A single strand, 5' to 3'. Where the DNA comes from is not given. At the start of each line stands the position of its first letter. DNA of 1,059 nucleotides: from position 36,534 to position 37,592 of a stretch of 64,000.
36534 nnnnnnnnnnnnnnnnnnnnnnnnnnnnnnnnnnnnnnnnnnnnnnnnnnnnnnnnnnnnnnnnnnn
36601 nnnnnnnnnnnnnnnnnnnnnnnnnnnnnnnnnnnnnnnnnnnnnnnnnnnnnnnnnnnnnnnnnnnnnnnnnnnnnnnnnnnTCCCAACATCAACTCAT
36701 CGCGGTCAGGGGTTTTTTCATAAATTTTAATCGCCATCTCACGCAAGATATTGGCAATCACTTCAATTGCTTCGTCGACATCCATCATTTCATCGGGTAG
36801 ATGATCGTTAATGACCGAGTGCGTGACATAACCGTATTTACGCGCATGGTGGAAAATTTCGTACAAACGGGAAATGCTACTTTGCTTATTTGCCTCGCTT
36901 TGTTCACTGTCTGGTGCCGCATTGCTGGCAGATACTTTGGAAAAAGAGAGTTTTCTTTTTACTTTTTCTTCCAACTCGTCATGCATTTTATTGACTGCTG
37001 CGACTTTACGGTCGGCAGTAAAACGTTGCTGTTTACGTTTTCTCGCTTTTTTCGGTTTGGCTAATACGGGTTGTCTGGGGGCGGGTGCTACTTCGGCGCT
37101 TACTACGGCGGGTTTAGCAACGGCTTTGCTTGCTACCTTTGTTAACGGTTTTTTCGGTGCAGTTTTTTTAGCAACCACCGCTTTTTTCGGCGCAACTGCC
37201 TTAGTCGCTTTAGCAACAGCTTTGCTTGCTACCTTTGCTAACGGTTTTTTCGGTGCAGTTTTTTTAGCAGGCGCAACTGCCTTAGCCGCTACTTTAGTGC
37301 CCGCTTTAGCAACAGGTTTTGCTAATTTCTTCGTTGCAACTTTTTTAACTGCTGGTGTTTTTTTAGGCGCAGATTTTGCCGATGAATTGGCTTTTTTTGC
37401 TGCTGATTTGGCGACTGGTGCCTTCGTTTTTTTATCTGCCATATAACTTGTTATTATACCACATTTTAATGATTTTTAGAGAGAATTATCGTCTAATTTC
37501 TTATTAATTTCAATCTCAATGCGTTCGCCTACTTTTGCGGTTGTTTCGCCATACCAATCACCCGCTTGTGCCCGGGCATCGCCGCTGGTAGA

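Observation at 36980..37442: Sigma-70 carries a histone H1/AlgP-like KAP-repeat N-terminal extension encoded by 96-nt tandem repeats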

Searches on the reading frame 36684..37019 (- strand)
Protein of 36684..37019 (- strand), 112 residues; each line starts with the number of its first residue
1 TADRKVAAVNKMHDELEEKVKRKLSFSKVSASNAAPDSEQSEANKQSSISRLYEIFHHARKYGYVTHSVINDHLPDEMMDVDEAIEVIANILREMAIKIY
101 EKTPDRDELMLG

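Call 38: find_related_loci(query=A3, collection=genome_contigs, flank=3000)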
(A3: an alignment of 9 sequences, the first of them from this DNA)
Query A3 (112 aa) in genome_contigs; peptide patterns used: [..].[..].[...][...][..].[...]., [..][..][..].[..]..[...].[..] (x = any residue, [..] = any of these).
90 stretches matched a pattern; 27 encode a relative of the query (tblastn E <= 1e-3); 27 distinct loci.
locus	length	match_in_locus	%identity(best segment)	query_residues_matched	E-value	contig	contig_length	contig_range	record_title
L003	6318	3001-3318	47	7-112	8e-28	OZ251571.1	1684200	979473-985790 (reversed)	MAG: Gammaproteobacteria bacterium isolate 6b697a3b-8b94-4661-a581-6f508c92be73 genome assembly, chromosome: 1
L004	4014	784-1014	46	31-111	2e-22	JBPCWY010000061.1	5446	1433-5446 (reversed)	MAG: Gammaproteobacteria bacterium isolate MAG_seacave_22 S1Ck127_9365719, whole genome shotgun sequence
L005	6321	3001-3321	39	1-111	2e-22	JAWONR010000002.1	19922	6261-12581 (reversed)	MAG: Candidatus Persebacter sydneyensis isolate Crel c29 Ga0304724_1002, whole genome shotgun sequence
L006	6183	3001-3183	49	51-111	1e-18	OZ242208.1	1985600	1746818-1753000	MAG: Gammaproteobacteria bacterium isolate 08dfc7d2-33aa-48a5-bccb-5c38dce217f4 genome assembly, chromosome: 1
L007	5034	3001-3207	44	43-112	5e-17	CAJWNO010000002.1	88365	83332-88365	MAG TPA_asm: uncultured Gammaproteobacteria bacterium isolate ERR599143_bin.29_MetaBAT_v2.12.1_MAG genome assembly, cont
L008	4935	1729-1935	44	43-112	5e-17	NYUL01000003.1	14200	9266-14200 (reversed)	MAG: Gammaproteobacteria bacterium isolate CPC44 2790, whole genome shotgun sequence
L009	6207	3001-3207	44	43-112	4e-17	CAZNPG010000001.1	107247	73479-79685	MAG TPA_asm: uncultured Gammaproteobacteria bacterium isolate binchicken_co222_275 genome assembly, contig: NODE_67_leng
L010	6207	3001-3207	44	43-112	2e-16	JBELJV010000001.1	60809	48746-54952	MAG: Gammaproteobacteria bacterium isolate REMEI136_ass_metaspades_bin.94 NODE_439_length_60809_cov_261.441337, whole ge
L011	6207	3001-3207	44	43-112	3e-16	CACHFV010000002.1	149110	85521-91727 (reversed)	uncultured SAR86 cluster bacterium isolate AG-911-K08 genome assembly, contig: AG-911-K08_NODE_2, whole genome shotgun s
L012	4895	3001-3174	49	54-112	7e-16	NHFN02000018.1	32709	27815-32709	MAG: Gammaproteobacteria bacterium TMED112 91169, whole genome shotgun sequence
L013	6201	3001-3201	44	42-112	9e-16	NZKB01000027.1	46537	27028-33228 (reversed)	MAG: Gammaproteobacteria bacterium isolate MED1046 60586, whole genome shotgun sequence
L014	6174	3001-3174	49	54-112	8e-16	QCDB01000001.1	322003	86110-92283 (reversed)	SAR86 cluster bacterium AG-349-I13 Ga0172196_101, whole genome shotgun sequence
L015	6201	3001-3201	44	42-112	1e-15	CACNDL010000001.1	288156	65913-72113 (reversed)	MAG: uncultured SAR86 cluster bacterium isolate AG-892-M20 genome assembly, contig: AG-892-M20_NODE_1, whole genome shot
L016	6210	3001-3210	45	43-112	1e-15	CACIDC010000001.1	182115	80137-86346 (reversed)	uncultured SAR86 cluster bacterium isolate AG-912-P10 genome assembly, contig: AG-912-P10_NODE_1, whole genome shotgun s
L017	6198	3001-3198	44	43-112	4e-15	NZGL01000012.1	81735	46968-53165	MAG: Gammaproteobacteria bacterium isolate MED685 82480, whole genome shotgun sequence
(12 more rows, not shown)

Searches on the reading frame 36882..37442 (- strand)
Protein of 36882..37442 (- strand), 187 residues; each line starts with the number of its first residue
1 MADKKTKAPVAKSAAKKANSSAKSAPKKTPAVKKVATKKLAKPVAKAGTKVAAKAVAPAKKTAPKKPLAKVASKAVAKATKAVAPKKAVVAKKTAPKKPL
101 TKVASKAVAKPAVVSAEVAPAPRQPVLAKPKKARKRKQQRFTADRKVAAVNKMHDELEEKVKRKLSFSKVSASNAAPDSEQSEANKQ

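Call 62: search_protein_families(library=pfam, proteins=[window:36882-37442:-], max_evalue=10)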
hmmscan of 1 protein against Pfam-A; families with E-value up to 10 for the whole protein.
seq(187 aa): 0 families
